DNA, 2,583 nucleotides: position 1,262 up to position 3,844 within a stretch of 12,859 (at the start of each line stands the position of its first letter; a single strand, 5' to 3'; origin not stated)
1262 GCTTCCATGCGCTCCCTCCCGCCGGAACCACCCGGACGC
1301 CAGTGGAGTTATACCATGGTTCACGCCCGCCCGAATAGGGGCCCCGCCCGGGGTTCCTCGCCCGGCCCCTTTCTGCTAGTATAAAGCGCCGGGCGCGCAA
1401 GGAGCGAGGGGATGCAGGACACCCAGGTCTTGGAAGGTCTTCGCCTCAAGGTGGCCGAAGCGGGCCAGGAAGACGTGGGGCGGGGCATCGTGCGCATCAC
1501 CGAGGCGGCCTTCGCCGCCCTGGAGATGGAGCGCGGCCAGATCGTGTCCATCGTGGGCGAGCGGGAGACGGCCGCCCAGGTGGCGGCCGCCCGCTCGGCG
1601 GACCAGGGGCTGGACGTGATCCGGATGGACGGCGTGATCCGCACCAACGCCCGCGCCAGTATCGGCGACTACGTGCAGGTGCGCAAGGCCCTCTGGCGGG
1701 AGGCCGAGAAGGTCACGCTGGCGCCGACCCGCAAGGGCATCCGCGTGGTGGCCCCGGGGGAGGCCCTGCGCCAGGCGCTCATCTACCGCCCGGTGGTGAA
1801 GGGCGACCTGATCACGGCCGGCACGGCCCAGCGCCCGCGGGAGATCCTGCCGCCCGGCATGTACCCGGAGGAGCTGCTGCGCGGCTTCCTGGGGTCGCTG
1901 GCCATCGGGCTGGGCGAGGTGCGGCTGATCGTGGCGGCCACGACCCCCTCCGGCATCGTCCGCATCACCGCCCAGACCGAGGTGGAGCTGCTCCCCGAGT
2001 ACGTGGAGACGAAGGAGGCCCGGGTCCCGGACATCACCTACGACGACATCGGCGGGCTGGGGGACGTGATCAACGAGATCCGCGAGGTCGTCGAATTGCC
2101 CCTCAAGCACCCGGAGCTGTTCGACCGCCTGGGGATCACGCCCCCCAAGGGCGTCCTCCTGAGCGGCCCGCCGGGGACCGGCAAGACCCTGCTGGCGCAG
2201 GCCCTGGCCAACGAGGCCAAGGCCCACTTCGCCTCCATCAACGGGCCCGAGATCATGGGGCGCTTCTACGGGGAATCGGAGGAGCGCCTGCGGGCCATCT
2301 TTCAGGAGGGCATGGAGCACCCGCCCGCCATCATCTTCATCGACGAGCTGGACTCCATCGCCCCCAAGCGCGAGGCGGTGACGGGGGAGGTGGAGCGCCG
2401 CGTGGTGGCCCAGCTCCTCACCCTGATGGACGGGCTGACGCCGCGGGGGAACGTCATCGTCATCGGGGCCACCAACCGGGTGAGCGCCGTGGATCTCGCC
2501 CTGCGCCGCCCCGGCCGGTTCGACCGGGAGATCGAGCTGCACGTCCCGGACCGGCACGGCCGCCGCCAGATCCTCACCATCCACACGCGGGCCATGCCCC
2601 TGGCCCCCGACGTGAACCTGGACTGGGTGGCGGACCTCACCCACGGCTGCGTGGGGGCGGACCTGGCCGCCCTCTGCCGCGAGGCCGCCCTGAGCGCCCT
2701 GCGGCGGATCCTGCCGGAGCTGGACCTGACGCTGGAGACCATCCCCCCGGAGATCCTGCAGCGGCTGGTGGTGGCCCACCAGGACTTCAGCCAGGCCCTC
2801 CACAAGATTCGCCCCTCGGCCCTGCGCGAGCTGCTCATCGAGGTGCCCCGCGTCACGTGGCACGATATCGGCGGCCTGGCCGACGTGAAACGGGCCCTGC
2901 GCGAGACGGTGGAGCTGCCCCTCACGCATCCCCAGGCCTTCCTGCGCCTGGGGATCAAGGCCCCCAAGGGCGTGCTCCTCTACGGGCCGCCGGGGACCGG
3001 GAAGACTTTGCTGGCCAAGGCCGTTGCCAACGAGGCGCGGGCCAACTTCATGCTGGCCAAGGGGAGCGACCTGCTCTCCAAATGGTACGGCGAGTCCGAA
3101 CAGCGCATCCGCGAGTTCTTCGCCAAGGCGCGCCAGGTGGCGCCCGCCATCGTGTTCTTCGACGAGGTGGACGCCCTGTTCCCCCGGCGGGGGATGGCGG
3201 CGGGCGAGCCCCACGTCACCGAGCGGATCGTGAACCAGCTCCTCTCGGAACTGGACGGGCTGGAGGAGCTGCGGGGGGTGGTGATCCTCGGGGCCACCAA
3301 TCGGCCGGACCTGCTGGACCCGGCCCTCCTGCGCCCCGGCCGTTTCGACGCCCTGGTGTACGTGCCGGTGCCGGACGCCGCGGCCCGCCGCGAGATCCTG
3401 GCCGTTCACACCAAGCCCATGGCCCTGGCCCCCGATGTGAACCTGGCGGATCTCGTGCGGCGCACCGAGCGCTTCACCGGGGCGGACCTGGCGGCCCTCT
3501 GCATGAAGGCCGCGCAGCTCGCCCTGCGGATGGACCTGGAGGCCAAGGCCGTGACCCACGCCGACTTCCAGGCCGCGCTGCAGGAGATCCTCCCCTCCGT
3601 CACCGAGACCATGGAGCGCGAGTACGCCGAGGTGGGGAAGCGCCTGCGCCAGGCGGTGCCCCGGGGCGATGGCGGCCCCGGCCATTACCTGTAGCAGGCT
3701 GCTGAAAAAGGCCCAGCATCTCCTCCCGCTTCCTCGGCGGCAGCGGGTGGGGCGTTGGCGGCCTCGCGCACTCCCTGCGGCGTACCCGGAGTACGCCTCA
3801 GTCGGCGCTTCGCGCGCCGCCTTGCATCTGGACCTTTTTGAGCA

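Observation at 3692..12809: Very dense family of ~130-220 bp MITE-like elements with 25-bp terminal inverted repeats, occupying nearly every intergenic region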

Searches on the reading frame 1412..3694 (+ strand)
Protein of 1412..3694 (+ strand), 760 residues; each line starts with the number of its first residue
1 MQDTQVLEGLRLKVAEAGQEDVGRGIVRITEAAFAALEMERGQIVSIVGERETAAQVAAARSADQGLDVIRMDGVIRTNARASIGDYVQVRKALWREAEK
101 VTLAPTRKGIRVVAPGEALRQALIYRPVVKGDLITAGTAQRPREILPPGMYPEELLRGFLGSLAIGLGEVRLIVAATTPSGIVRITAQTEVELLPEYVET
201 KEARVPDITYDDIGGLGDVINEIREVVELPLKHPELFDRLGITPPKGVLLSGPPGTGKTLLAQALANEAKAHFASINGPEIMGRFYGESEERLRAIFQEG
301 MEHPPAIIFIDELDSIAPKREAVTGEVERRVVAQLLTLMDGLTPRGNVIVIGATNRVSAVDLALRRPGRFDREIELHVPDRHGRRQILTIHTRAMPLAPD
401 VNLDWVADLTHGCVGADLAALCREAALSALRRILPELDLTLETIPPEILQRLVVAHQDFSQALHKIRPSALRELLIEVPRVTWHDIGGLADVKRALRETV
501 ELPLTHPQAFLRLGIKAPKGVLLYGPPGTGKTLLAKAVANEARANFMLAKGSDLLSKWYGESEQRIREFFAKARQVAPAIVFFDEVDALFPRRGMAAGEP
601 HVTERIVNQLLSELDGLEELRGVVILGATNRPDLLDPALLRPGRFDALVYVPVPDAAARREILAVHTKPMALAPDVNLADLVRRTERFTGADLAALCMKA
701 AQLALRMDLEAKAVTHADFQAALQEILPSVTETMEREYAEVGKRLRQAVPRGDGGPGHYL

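Call 9: search_protein_families(library=pfam, proteins=[window:1412-3694:+])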
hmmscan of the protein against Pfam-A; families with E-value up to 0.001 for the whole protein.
window:1412-3694:+ (760 aa): 42 families (the best 25 are shown)
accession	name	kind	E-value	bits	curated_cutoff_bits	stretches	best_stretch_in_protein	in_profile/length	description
PF00004.35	AAA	-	6.7e-90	298.8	21.2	2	521-652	1-130/131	ATPase family associated with various cellular activities (AAA)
PF17862.7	AAA_lid_3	-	2e-27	94.8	27.2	2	400-437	1-38/45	AAA+ lid domain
PF02359.24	CDC48_N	-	3.2e-27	95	35.1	1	11-93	1-83/85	Cell division protein 48 (CDC48), N-terminal domain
PF13191.12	AAA_16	-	1.5e-15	58.5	32.6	2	236-357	15-144/167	AAA ATPase domain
PF05496.18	RuvB_N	-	1.6e-13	51.2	27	2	247-322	35-102/159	Holliday junction DNA helicase RuvB P-loop domain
PF13401.12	AAA_22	-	1.9e-10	41.6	27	0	248-282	8-45/130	AAA domain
PF02933.23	CDC48_2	-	7.8e-10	38.7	22.4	1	117-199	8-63/64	Cell division protein 48 (CDC48), domain 2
PF07724.20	AAA_2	-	1e-09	39.1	27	1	248-341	6-101/166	AAA domain (Cdc48 subfamily)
PF07728.20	AAA_5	-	2e-09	38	22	0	247-315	1-77/139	AAA domain (dynein-related subfamily)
PF13173.12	AAA_14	-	3.2e-09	37.3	27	0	248-335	5-81/129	AAA domain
PF06068.19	TIP49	-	3.6e-09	36.7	23.8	0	246-283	51-90/347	TIP49 P-loop domain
PF20720.3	nSTAND3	-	6.6e-09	36.1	27.2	0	248-272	20-44/155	Novel STAND NTPase 3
PF01695.23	IstB_IS21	-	4e-08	33.5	24.1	0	247-272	94-119/238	IstB-like ATP binding protein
PF13521.12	AAA_28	-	6.8e-08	33.3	27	0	248-293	2-43/164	AAA domain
PF13671.12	AAA_33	-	8e-08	33.1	27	0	248-355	2-79/143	AAA domain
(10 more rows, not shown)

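Call 12: find_encoding_contigs(protein=window:1412-3694:+, flank=10000, max_places=4)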
Protein window:1412-3694:+ (760 aa): 4 contigs read that carry it; 4 places shown.
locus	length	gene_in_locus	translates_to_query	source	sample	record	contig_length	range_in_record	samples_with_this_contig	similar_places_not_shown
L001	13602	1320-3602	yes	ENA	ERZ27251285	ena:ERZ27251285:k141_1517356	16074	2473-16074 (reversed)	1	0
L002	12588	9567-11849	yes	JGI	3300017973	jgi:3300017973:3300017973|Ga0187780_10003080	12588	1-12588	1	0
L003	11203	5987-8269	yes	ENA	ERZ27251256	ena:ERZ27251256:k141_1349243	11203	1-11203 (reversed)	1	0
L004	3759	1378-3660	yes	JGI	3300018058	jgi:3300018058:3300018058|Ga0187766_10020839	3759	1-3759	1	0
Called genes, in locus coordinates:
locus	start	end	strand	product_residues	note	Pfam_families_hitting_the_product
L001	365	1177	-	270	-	PF01145:Band_7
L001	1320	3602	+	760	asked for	PF02359:CDC48_N, PF02933:CDC48_2, PF13191:AAA_16 (weak), PF00004:AAA, PF05496:RuvB_N (weak), PF17862:AAA_lid_3, PF00004:AAA, PF17862:AAA_lid_3, +22 more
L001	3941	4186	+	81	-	-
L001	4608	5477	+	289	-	PF14716:HHH_8, PF14520:HHH_5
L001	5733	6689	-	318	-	PF04055:Radical_SAM (faint)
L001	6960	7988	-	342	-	PF00126:HTH_1, PF03466:LysR_substrate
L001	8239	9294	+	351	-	PF13714:PEP_mutase, PF00463:ICL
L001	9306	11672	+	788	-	PF01274:MS_TIM-barrel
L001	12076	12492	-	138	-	PF00903:Glyoxalase, PF18029:Glyoxalase_6 (weak), PF13669:Glyoxalase_4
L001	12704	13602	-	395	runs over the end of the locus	PF01546:Peptidase_M20, PF07687:M20_dimer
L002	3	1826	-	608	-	?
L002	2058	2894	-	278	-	PF00582:Usp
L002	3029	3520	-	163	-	PF26390:MamS_MamX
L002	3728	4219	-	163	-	PF13801:Metal_resist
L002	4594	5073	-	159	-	PF00582:Usp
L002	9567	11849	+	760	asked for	PF02359:CDC48_N, PF02933:CDC48_2, PF13191:AAA_16 (weak), PF00004:AAA, PF05496:RuvB_N (weak), PF17862:AAA_lid_3, PF00004:AAA, PF17862:AAA_lid_3, +22 more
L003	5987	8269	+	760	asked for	PF02359:CDC48_N, PF02933:CDC48_2, PF13191:AAA_16 (weak), PF00004:AAA, PF05496:RuvB_N (weak), PF17862:AAA_lid_3, PF00004:AAA, PF17862:AAA_lid_3, +22 more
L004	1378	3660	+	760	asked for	PF02359:CDC48_N, PF02933:CDC48_2, PF13191:AAA_16 (weak), PF00004:AAA, PF05496:RuvB_N (weak), PF17862:AAA_lid_3, PF00004:AAA, PF17862:AAA_lid_3, +22 more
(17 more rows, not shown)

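Call 52: find_homologous_proteins(query=window:1412-3694:+, max_evalue=1e-100)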
Query window:1412-3694:+ (760 aa): 8000 proteins with E <= 1e-100 among 8000 candidates; the best 120 are listed.
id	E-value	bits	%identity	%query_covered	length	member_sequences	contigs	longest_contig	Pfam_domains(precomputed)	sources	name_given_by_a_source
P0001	0.0e+0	1541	94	100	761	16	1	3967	PF13173.13,PF06745.20,PF02359.25,PF13671.13,PF00004.36,PF13401.13,PF13238.13,PF07728.21,PF13191.13,PF07724.21,PF24883.3,PF05729.19,PF13521.13,PF25199.2,PF01057.24,PF06068.20,PF05496.19,PF17862.8,PF02562.23,PF01695.24,PF13479.13,PF02933.24,PF00005.34,PF07726.18,PF12775.14,PF00910.29,PF01078.28,PF2072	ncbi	-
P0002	0.0e+0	1535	92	100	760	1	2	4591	PF13173.13,PF06745.20,PF02359.25,PF13671.13,PF00004.36,PF13401.13,PF13238.13,PF07728.21,PF13191.13,PF07724.21,PF24883.3,PF05729.19,PF13521.13,PF25199.2,PF01057.24,PF06068.20,PF05496.19,PF17862.8,PF01695.24,PF13479.13,PF00158.33,PF02933.24,PF00005.34,PF07726.18,PF12775.14,PF02367.24,PF13207.13,PF0091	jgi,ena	-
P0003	0.0e+0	1528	92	100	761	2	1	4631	PF13173.13,PF02359.25,PF13671.13,PF00004.36,PF13401.13,PF13238.13,PF07728.21,PF13191.13,PF07724.21,PF24883.3,PF05729.19,PF13521.13,PF25199.2,PF13481.13,PF01057.24,PF06068.20,PF05496.19,PF17862.8,PF01695.24,PF13479.13,PF02933.24,PF00005.34,PF07726.18,PF12775.14,PF02367.24,PF00910.29,PF01078.28,PF2072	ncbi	-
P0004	0.0e+0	1474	89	99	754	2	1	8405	PF13173.13,PF02359.25,PF13671.13,PF00004.36,PF13401.13,PF13238.13,PF07728.21,PF13191.13,PF07724.21,PF24883.3,PF05729.19,PF13521.13,PF25199.2,PF01057.24,PF06068.20,PF05496.19,PF17862.8,PF01695.24,PF13479.13,PF02933.24,PF00005.34,PF07726.18,PF12775.14,PF00910.29,PF01078.28,PF20720.4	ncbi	-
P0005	0.0e+0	1473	88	100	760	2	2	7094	PF13173.13,PF02359.25,PF13671.13,PF00004.36,PF13401.13,PF13238.13,PF07728.21,PF13191.13,PF07724.21,PF24883.3,PF05729.19,PF13521.13,PF25199.2,PF01057.24,PF06068.20,PF05496.19,PF17862.8,PF01695.24,PF13479.13,PF02933.24,PF00005.34,PF07726.18,PF12775.14,PF02367.24,PF00910.29,PF01078.28,PF20720.4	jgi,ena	-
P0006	0.0e+0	1459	87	100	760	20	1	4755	PF13173.13,PF02359.25,PF13671.13,PF00004.36,PF13401.13,PF13238.13,PF07728.21,PF13191.13,PF07724.21,PF24883.3,PF05729.19,PF13521.13,PF25199.2,PF01057.24,PF06068.20,PF05496.19,PF17862.8,PF01695.24,PF13479.13,PF02933.24,PF00005.34,PF07726.18,PF12775.14,PF02367.24,PF00910.29,PF01078.28,PF20720.4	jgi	jgi:transitional endoplasmic reticulum ATPase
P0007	0.0e+0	1456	87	100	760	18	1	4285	PF13173.13,PF02359.25,PF13671.13,PF00004.36,PF13401.13,PF13238.13,PF07728.21,PF13191.13,PF07724.21,PF24883.3,PF05729.19,PF13521.13,PF25199.2,PF09336.17,PF01057.24,PF06068.20,PF05496.19,PF17862.8,PF02562.23,PF01695.24,PF13479.13,PF02933.24,PF00005.34,PF07726.18,PF12775.14,PF00910.29,PF01078.28,PF2072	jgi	-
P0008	0.0e+0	1449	87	100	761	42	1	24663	PF13173.13,PF02359.25,PF13671.13,PF00004.36,PF13401.13,PF13238.13,PF07728.21,PF13191.13,PF07724.21,PF24883.3,PF05729.19,PF13521.13,PF25199.2,PF01057.24,PF06068.20,PF05496.19,PF17862.8,PF01695.24,PF13479.13,PF02933.24,PF00005.34,PF07726.18,PF12775.14,PF00910.29,PF01078.28,PF20720.4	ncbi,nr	ncbi:MAG: AAA family ATPase [Candidatus Methylomirabilota bacterium]|nr:MAG: AAA family ATPase [cand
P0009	0.0e+0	1445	87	100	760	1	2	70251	PF13173.13,PF06745.20,PF02359.25,PF13671.13,PF00004.36,PF13401.13,PF13238.13,PF07728.21,PF13191.13,PF07724.21,PF24883.3,PF05729.19,PF13521.13,PF09848.16,PF25199.2,PF01057.24,PF06068.20,PF05496.19,PF17862.8,PF02562.23,PF01695.24,PF13479.13,PF00158.33,PF02933.24,PF00005.34,PF07726.18,PF12775.14,PF0091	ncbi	-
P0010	0.0e+0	1411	85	100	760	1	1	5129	PF13173.13,PF02359.25,PF13671.13,PF00004.36,PF13401.13,PF13238.13,PF07728.21,PF13191.13,PF06414.19,PF07724.21,PF24883.3,PF05729.19,PF13521.13,PF01057.24,PF06068.20,PF05496.19,PF17862.8,PF01695.24,PF13479.13,PF02933.24,PF23902.1,PF00005.34,PF07726.18,PF12775.14,PF00910.29,PF01078.28,PF20720.4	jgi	jgi:transitional endoplasmic reticulum ATPase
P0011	0.0e+0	1396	85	100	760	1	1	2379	PF13173.13,PF06745.20,PF02359.25,PF13671.13,PF00004.36,PF13401.13,PF13238.13,PF07728.21,PF04851.22,PF00931.29,PF13191.13,PF07724.21,PF24883.3,PF05729.19,PF13521.13,PF09848.16,PF25199.2,PF01057.24,PF06068.20,PF05496.19,PF17862.8,PF01695.24,PF13479.13,PF00158.33,PF02933.24,PF00005.34,PF07726.18,PF1277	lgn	-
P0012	0.0e+0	1303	-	-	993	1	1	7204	PF13173.13,PF06745.20,PF02359.25,PF13671.13,PF00004.36,PF13401.13,PF13238.13,PF05673.20,PF07728.21,PF00931.29,PF13191.13,PF06414.19,PF00308.25,PF07724.21,PF24883.3,PF05729.19,PF13521.13,PF13481.13,PF09336.17,PF01057.24,PF06068.20,PF01443.25,PF13245.13,PF05496.19,PF17862.8,PF01637.25,PF03215.22,PF025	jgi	jgi:transitional endoplasmic reticulum ATPase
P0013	0.0e+0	1102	-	-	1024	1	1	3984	PF13173.13,PF13086.13,PF06745.20,PF02359.25,PF13604.13,PF13671.13,PF00004.36,PF13401.13,PF13238.13,PF07728.21,PF04851.22,PF13191.13,PF06414.19,PF07724.21,PF24883.3,PF05729.19,PF13521.13,PF25199.2,PF13481.13,PF09336.17,PF06068.20,PF01443.25,PF13245.13,PF05496.19,PF17862.8,PF14532.13,PF03215.22,PF0169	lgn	-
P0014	0.0e+0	1035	65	97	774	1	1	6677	PF13173.13,PF02359.25,PF13671.13,PF00004.36,PF13401.13,PF13238.13,PF05673.20,PF07728.21,PF13191.13,PF06414.19,PF07724.21,PF24883.3,PF05729.19,PF13521.13,PF25199.2,PF13481.13,PF09336.17,PF01057.24,PF06068.20,PF05496.19,PF17862.8,PF01695.24,PF13479.13,PF00158.33,PF02933.24,PF23902.1,PF00005.34,PF12775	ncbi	-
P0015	0.0e+0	1033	65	98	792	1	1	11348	PF13173.13,PF06745.20,PF02359.25,PF13671.13,PF00004.36,PF13401.13,PF13238.13,PF05673.20,PF07728.21,PF13191.13,PF06414.19,PF07724.21,PF24883.3,PF05729.19,PF13521.13,PF25199.2,PF13481.13,PF09336.17,PF01057.24,PF06068.20,PF05496.19,PF17862.8,PF01637.25,PF01695.24,PF13479.13,PF00158.33,PF02933.24,PF2390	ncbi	-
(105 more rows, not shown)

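Call 53: find_encoding_contigs(protein=P0009, flank=10000, max_places=2)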
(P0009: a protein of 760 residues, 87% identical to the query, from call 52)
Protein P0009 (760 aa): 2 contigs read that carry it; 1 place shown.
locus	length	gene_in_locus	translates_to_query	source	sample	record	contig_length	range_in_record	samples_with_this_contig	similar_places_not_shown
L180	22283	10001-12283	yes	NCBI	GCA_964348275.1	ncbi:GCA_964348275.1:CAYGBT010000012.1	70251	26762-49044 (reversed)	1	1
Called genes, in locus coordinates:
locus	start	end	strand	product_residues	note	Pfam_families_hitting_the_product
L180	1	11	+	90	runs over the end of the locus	PF01883:FeS_assembly_P (weak)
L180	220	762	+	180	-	-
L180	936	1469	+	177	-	PF00156:Pribosyltran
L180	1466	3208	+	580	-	PF01979:Amidohydro_1, PF07969:Amidohydro_3 (weak), PF13382:Adenine_deam_C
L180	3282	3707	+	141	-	PF00072:Response_reg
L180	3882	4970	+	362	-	PF01636:APH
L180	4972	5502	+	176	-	PF01583:APS_kinase, PF08433:KTI12, PF13238:AAA_18 (weak), PF13671:AAA_33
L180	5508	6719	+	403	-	PF01941:AdoMet_Synthase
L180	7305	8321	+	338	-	PF00483:NTP_transferase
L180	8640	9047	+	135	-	PF01258:zf-dskA_traR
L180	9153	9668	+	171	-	-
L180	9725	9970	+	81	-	-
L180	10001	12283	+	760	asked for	PF02359:CDC48_N, PF02933:CDC48_2, PF13191:AAA_16 (weak), PF00004:AAA, PF05496:RuvB_N (weak), PF17862:AAA_lid_3, PF00004:AAA, PF17862:AAA_lid_3, +24 more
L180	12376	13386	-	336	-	PF01180:DHO_dh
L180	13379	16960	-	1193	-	PF01855:POR_N, PF17147:PFOR_II, PF01558:POR, PF10371:EKR, PF12837:Fer4_6, PF12838:Fer4_7, PF13183:Fer4_8, PF13237:Fer4_10, +6 more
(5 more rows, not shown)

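Call 54: find_encoding_contigs(protein=P0008, flank=10000, max_places=2)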
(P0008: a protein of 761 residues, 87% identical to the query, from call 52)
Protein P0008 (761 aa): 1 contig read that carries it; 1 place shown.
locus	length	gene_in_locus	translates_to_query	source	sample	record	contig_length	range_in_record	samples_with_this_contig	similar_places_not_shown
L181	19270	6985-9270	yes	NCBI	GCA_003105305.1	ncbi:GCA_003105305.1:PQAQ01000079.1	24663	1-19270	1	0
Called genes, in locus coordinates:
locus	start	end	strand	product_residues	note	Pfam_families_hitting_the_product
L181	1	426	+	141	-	PF02511:Thy1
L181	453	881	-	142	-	PF13576:Pentapeptide_3 (faint), PF00805:Pentapeptide, PF13599:Pentapeptide_4 (weak), PF00805:Pentapeptide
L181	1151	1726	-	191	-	PF00484:Pro_CA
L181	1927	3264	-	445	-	PF17767:NAPRTase_N, PF04095:NAPRTase, PF17956:NAPRTase_C (weak)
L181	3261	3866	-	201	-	PF00857:Isochorismatase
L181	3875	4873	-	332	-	PF01087:GalP_UDP_transf, PF16285:DUF4931_N (faint), PF02744:GalP_UDP_tr_C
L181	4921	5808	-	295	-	PF00581:Rhodanese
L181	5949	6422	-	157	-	-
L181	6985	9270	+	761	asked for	PF02359:CDC48_N, PF02933:CDC48_2, PF13191:AAA_16 (weak), PF00004:AAA, PF05496:RuvB_N, PF17862:AAA_lid_3, PF00004:AAA, PF17862:AAA_lid_3, +21 more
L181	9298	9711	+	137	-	PF22091:DUF6941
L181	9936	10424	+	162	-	PF04008:Adenosine_kin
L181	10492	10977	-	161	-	PF04073:tRNA_edit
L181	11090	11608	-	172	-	PF11154:DUF2934, PF00011:HSP20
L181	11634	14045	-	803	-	PF01326:PPDK_N, PF00391:PEP-utilizers, PF02896:PEP-utilizers_C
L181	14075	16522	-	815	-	PF20437:LonC_helical, PF13654:AAA_32, PF20436:LonB_AAA-LID, PF05362:Lon_C (weak)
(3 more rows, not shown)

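Call 55: find_encoding_contigs(protein=P0004, flank=10000, max_places=2)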
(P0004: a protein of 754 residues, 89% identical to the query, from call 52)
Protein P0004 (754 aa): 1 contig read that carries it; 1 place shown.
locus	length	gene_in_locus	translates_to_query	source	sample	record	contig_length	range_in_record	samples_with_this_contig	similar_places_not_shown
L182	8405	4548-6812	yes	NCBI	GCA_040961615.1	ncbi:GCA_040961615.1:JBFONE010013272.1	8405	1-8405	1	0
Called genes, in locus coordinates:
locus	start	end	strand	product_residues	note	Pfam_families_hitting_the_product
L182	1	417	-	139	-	?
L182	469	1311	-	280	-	PF01972:SDH_protease, PF00574:CLP_protease (weak), PF25145:NfeD1b_N, PF00378:ECH_1 (weak)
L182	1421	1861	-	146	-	PF07843:DUF1634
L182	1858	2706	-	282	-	PF01925:TauE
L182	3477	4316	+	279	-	PF01261:AP_endonuc_2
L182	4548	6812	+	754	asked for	PF02359:CDC48_N, PF02933:CDC48_2, PF05496:RuvB_N (weak), PF13191:AAA_16 (weak), PF00004:AAA, PF17862:AAA_lid_3, PF00004:AAA, PF17862:AAA_lid_3, +20 more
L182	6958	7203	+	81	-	-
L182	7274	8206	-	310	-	PF00126:HTH_1, PF03466:LysR_substrate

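Call 56: find_encoding_contigs(protein=P0005, flank=10000, max_places=2)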
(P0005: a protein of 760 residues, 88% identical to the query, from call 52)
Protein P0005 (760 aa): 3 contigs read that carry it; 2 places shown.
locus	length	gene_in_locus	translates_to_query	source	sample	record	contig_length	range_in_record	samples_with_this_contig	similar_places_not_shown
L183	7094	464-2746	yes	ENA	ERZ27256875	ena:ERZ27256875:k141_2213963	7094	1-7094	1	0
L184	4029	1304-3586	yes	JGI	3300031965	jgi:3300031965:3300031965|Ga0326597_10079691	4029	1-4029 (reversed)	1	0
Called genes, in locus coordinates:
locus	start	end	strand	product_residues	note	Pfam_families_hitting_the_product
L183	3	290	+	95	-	?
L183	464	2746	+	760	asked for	PF02359:CDC48_N, PF02933:CDC48_2, PF13191:AAA_16 (weak), PF00004:AAA, PF05496:RuvB_N (weak), PF17862:AAA_lid_3, PF00004:AAA, PF17862:AAA_lid_3, +21 more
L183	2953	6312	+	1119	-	PF12773:DZR, PF13240:Zn_Ribbon_1 (weak), PF13248:Zn_ribbon_3 (faint), PF00211:Guanylate_cyc, PF13424:TPR_12 (faint), PF13191:AAA_16, PF17874:TPR_MalT (faint)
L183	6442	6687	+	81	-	-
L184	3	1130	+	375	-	?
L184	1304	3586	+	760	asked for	PF02359:CDC48_N, PF02933:CDC48_2, PF13191:AAA_16 (weak), PF00004:AAA, PF05496:RuvB_N (weak), PF17862:AAA_lid_3, PF00004:AAA, PF17862:AAA_lid_3, +21 more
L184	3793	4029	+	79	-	?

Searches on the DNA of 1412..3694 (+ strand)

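Call 70: search_with_rna_model(model_id=R1, sources=[L180, L181, L182, L183, L184, L185, L186, L101, L102, L103, L105, L107, L114, L115, L118, L127, L128, L129, L156, L159, L166, L167, L172], max_evalue=0.01)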
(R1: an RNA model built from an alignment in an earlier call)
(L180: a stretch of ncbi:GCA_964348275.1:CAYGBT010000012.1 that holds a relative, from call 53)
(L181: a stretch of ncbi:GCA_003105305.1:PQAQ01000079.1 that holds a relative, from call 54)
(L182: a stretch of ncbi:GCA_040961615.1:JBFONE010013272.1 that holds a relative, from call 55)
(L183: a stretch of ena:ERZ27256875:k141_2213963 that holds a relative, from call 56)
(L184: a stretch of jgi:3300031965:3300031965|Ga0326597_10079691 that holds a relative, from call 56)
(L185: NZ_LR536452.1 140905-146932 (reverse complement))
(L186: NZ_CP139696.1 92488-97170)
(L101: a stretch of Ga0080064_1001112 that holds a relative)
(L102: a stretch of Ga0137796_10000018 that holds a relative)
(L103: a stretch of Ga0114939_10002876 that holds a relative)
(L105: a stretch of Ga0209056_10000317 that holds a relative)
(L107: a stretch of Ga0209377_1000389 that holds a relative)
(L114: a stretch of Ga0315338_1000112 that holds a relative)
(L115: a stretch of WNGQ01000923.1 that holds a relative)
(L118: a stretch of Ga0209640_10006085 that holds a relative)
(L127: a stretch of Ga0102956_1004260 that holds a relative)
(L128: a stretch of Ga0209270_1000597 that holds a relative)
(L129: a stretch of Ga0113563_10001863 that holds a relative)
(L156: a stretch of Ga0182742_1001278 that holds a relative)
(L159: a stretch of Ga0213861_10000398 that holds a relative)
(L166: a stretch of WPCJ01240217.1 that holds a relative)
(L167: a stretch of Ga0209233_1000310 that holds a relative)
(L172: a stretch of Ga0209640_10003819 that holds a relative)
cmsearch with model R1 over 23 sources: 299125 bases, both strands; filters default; matches with E-value up to 0.01: 1.
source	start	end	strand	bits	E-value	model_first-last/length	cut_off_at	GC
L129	3943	4017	+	23.8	0.0063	1-125/125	no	0.81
